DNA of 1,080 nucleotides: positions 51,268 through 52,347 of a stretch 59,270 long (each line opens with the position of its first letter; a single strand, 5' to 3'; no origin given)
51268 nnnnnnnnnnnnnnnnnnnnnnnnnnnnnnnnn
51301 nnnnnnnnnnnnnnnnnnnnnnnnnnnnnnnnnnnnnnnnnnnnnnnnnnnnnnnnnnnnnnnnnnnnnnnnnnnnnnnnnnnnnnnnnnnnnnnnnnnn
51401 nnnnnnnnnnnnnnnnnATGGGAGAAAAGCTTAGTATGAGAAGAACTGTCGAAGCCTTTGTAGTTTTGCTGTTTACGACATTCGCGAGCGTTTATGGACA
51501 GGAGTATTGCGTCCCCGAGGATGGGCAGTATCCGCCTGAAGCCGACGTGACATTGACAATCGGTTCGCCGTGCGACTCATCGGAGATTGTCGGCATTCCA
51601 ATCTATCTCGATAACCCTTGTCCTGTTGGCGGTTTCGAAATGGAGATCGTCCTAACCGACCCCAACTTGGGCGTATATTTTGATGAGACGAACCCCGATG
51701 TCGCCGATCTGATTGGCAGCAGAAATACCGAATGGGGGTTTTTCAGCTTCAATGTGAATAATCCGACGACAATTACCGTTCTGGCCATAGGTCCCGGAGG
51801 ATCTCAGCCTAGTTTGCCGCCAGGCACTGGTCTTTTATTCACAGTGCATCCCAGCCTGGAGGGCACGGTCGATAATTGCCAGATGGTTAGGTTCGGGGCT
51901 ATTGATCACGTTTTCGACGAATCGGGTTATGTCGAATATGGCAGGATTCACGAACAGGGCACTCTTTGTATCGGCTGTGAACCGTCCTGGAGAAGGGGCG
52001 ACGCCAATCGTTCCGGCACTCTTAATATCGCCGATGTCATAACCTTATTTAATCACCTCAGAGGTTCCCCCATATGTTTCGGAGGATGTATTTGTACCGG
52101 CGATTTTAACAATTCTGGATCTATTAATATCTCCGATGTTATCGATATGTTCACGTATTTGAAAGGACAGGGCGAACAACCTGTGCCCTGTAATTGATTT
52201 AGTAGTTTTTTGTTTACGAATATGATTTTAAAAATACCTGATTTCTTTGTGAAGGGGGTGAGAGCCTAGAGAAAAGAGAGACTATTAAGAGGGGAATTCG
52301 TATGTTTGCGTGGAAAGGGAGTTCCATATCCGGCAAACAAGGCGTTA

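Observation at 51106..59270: Co-directional cluster of secreted proteins built only from cohesin-like and dockerin-like modules and exported by T9SS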

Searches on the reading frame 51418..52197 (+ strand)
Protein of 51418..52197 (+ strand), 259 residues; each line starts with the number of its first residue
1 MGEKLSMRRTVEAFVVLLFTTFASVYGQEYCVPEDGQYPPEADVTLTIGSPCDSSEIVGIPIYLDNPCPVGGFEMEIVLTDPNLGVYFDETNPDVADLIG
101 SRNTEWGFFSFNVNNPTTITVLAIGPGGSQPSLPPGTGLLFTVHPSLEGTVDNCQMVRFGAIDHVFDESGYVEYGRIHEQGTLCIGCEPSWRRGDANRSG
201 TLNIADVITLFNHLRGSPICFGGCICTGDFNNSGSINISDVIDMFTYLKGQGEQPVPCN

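Call 3: search_protein_families(library=pfam, proteins=[window:51418-52197:+], max_evalue=1)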
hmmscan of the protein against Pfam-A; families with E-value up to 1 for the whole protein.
window:51418-52197:+ (259 aa): 5 families
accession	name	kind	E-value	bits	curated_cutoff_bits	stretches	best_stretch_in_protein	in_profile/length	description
PF00404.24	Dockerin_1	-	0.0016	19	22.9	1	228-249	2-23/57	Dockerin type I domain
PF00036.39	EF-hand_1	-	0.0017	18.2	25.4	0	191-213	6-28/29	EF hand domain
PF13405.12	EF-hand_6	-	0.0071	16.4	25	0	229-248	10-29/30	EF-hand domain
PF13499.12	EF-hand_7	-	0.054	14.3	30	0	191-217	8-35/67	EF-hand domain pair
PF21837.1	DUF6896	-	0.11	13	27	1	190-254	31-94/128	Domain of unknown function (DUF6896)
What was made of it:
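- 51418..52197 (+): g1: signal peptide, cohesin-like module (aa 40-188, nt 51535-51981) and Cys-rich dockerin (aa 189-252, nt 51982-52173). It has no T9SS tail and 10 invariant Cys. Candidate adaptor. Dockerin_1 19 bits (call 3).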

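Call 4: search_protein_families(library=ncbifam, proteins=[window:51418-52197:+], max_evalue=1)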
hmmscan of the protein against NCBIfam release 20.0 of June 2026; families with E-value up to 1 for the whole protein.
window:51418-52197:+ (259 aa): 0 families

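Call 25: find_homologous_proteins(query=window:51418-52197:+, max_evalue=0.001)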
Query window:51418-52197:+ (259 aa): 18 proteins with E <= 0.001 among 396 candidates.
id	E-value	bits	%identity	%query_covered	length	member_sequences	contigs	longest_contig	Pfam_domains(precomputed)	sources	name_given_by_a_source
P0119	7.0e-173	591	100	98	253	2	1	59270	-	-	-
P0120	2.5e-139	481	80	98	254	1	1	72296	-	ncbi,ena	-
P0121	6.7e-138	477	79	98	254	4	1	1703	-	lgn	-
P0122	6.9e-136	470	79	97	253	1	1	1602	-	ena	-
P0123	2.7e-135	468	77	98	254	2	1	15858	-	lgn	-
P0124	3.7e-124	432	71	98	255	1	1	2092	-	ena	-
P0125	2.2e-122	426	71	98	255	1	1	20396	-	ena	-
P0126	4.0e-119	415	70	98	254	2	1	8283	-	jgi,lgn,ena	-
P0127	2.3e-116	406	67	100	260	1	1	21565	-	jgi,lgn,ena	-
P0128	4.7e-116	405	67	98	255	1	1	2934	-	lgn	-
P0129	4.0e-108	379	63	100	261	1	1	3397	-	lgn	-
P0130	3.2e-107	376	60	100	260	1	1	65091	-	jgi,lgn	-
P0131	7.1e-104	365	63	100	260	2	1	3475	-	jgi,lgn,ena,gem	-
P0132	8.2e-104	365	62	98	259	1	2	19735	-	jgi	jgi:hypothetical protein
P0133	1.3e-101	358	63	100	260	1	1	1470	-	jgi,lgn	-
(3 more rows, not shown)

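Call 29: search_solved_structures(query=A2, max_evalue=10, show_alignments=2)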
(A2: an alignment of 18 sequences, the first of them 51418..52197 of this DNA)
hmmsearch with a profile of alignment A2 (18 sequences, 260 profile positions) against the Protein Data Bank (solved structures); distinct sequences matched with E-value up to 10: 16.
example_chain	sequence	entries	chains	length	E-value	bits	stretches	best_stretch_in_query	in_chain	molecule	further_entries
2y3n_B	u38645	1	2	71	0.0085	18.5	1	193-250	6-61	CELLULOSOMAL FAMILY-48 PROCESSIVE GLYCOSIDE HYDROLASE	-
3ul4_B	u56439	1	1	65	0.01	18.2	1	193-251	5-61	Cellulosome enzyme, dockerin type I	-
4fl4_A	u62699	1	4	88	0.045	16.1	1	189-250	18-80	Glycoside hydrolase family 9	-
5nrm_B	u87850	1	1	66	0.12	14.8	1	194-252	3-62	DocCel5: Type I dockerin repeat domain from A. cellulolyticus family 5 endoglucanase WP_01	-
2ccl_B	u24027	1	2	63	0.15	14.4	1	194-249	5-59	ENDO-1,4-BETA-XYLANASE Y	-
5nrk_B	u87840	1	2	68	0.3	13.4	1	194-252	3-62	DocCel5: Type I dockerin repeat domain from A. cellulolyticus family 5 endoglucanase WP_01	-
2h4t_A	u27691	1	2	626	0.66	12.3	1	106-146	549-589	Carnitine O-palmitoyltransferase II, mitochondrial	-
4eyw_A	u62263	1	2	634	0.68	12.3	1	106-146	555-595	Carnitine O-palmitoyltransferase 2, mitochondrial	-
6kg9_A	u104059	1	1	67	0.69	12.2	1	228-253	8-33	And cellulose-binding endoglucanase family 9 CelL ortholog dockerin domain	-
2deb_A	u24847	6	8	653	0.7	12.2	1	106-146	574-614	Carnitine O-palmitoyltransferase II, mitochondrial | Carnitine O-palmitoyltransferase 2 | Carnitine O-palmitoyltransferase 2, mitochondrial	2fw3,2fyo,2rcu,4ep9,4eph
1ohz_B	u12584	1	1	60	0.71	12.2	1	194-249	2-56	ENDO-1,4-BETA-XYLANASE Y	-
6kgc_B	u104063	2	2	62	0.8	12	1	228-253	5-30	And cellulose-binding endoglucanase family 9 CelL ortholog dockerin domain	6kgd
6kge_D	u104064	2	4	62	0.82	12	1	228-253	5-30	And cellulose-binding endoglucanase family 9 CelL ortholog dockerin domain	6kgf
8x39_A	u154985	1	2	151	0.97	11.8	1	181-252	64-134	Serine protease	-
8x3a_A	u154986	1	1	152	1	11.7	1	181-252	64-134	Serine protease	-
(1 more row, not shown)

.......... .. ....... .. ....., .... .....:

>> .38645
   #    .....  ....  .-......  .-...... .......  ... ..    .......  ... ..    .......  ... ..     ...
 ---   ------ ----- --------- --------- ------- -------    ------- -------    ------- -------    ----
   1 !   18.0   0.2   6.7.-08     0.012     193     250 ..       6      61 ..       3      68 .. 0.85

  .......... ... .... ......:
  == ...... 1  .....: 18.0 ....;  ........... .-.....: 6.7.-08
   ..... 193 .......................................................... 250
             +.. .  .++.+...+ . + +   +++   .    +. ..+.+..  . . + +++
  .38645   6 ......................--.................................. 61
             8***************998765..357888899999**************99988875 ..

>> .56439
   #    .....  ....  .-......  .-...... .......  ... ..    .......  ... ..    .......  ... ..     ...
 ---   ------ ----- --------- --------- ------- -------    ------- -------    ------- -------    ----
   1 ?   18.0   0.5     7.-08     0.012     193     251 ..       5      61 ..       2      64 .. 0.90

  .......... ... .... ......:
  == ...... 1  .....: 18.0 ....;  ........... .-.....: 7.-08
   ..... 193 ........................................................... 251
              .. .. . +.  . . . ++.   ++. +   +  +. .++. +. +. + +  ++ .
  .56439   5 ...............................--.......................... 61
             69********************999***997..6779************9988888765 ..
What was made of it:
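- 51418..52197 (+): PDB dockerin hits at E 0.009 (call 29).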

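Call 47: predict_structure(alignment_id=A2)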
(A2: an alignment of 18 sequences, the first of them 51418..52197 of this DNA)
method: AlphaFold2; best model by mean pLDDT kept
length: 259 residues; sequences in the alignment: 18
mean_pLDDT: 59.1   pTM: 0.54
mean pLDDT of the five models: 59.1, 58.0, 55.2, 53.2, 50.8
residues with pLDDT >= 90: 5; 70-90: 71; 50-70: 103; < 50: 80
segments of 3 or more residues with pLDDT < 50: 20-29, 50-55, 152-154, 187-240, 255-259
pLDDT, mean of each block of 10 residues (from residue 1): 59 59 47 61 56 54 74 79 79 82 75 90 72 75 77 52 63 56 50 34 38 34 29 39 54 47
secondary structure, 60 per line:
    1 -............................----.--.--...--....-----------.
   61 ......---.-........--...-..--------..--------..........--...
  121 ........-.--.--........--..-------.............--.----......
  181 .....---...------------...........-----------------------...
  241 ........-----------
elements in order: H2-29 E45-48 E60-66 E72-79 E106-115 E118-128 E136-143 E155-167 E175-185 H204-214 H238-248
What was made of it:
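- Tried and rejected: AlphaFold2 on 18 close orthologues gave a poor model (pLDDT 59, dockerin part below 50; call 47).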

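Call 54: fold_search(model_id=the predicted structure, library=pdb)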
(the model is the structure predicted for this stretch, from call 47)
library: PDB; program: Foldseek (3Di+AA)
matches with E <= 10: 1673; with E <= 0.001: 27
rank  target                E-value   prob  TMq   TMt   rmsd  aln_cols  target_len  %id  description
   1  6kgf_A                9.5e-06  1.00  0.40  0.68   5.7       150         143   17  Crystal structure of CaDoc0917(R16D)-CaCohA2 complex at pH 8.2 (released 2020-07-08)
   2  6kgf_C                1.1e-05  1.00  0.39  0.65   5.7       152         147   17  Crystal structure of CaDoc0917(R16D)-CaCohA2 complex at pH 8.2 (released 2020-07-08)
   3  6kge_A                1.3e-05  1.00  0.40  0.69   5.7       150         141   17  Crystal structure of CaDoc0917(R16D)-CaCohA2 complex at pH 5.5 (released 2020-07-08)
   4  6kgc_A                1.5e-05  1.00  0.38  0.64   6.4       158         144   17  Crystal structure of CaDoc0917(R49D)-CaCohA2 complex at pH 5.4 (released 2020-07-08)
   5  6kgd_A                1.6e-05  1.00  0.40  0.67   5.9       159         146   16  Crystal structure of CaDoc0917(R49D)-CaCohA2 complex at pH 8.0 (released 2020-07-08)
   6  6kg8_MODEL_1_A        3.7e-05  1.00  0.37  0.58   5.7       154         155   16  Solution structure of CaCohA2 from Clostridium acetobutylicum (released 2020-07-08)
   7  2jh2_C                4.4e-05  1.00  0.35  0.64   5.4       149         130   16  X-ray crystal structure of a cohesin-like module from Clostridium perfringens (released 2007-11-06)
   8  5nrk_A                4.9e-05  1.00  0.37  0.62   4.7       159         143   10  Crystal structure of the sixth cohesin from Acetivibrio cellulolyticus' scaffoldin B in complex with Cel5 dockerin S15 (released 2018-01-31)
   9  5nrm_A                7.1e-05  1.00  0.40  0.68   4.2       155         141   10  Crystal structure of the sixth cohesin from Acetivibrio cellulolyticus' scaffoldin B in complex with Cel5 dockerin S51 (released 2018-01-31)
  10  4uyp_A                8.4e-05  1.00  0.42  0.71   3.8       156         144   14  High resolution structure of the third cohesin ScaC in complex with the ScaB dockerin with a mutation in the N-termina (released 2015-04-15)
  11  4uyp_C                8.4e-05  1.00  0.42  0.70   3.9       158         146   15  High resolution structure of the third cohesin ScaC in complex with the ScaB dockerin with a mutation in the N-termina (released 2015-04-15)
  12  1aoh_A                1.1e-04  1.00  0.40  0.66   4.5       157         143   11  SINGLE COHESIN DOMAIN FROM THE SCAFFOLDING PROTEIN CIPA OF THE CLOSTRIDIUM THERMOCELLUM CELLULOSOME (released 1998-07-08)
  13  1g1k_A                1.2e-04  1.00  0.40  0.67   4.4       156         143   14  COHESIN MODULE FROM THE CELLULOSOME OF CLOSTRIDIUM CELLULOLYTICUM (released 2000-11-22)
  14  2jh2_A                1.2e-04  1.00  0.35  0.63   5.3       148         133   15  X-ray crystal structure of a cohesin-like module from Clostridium perfringens (released 2007-11-06)
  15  4uyq_A                1.2e-04  1.00  0.40  0.67   4.5       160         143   12  High resolution structure of the third cohesin ScaC in complex with the ScaB dockerin with a mutation in the C-termina (released 2015-04-15)
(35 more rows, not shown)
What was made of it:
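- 51418..52197 (+): AF2 pLDDT 59, yet the Foldseek top 20 are all cohesins (calls 47, 54).
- Checked: Its model is poor, yet the top 20 Foldseek hits are all cohesins (call 54).
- The top 20 hits for the g1 module are all cohesins (call 54).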
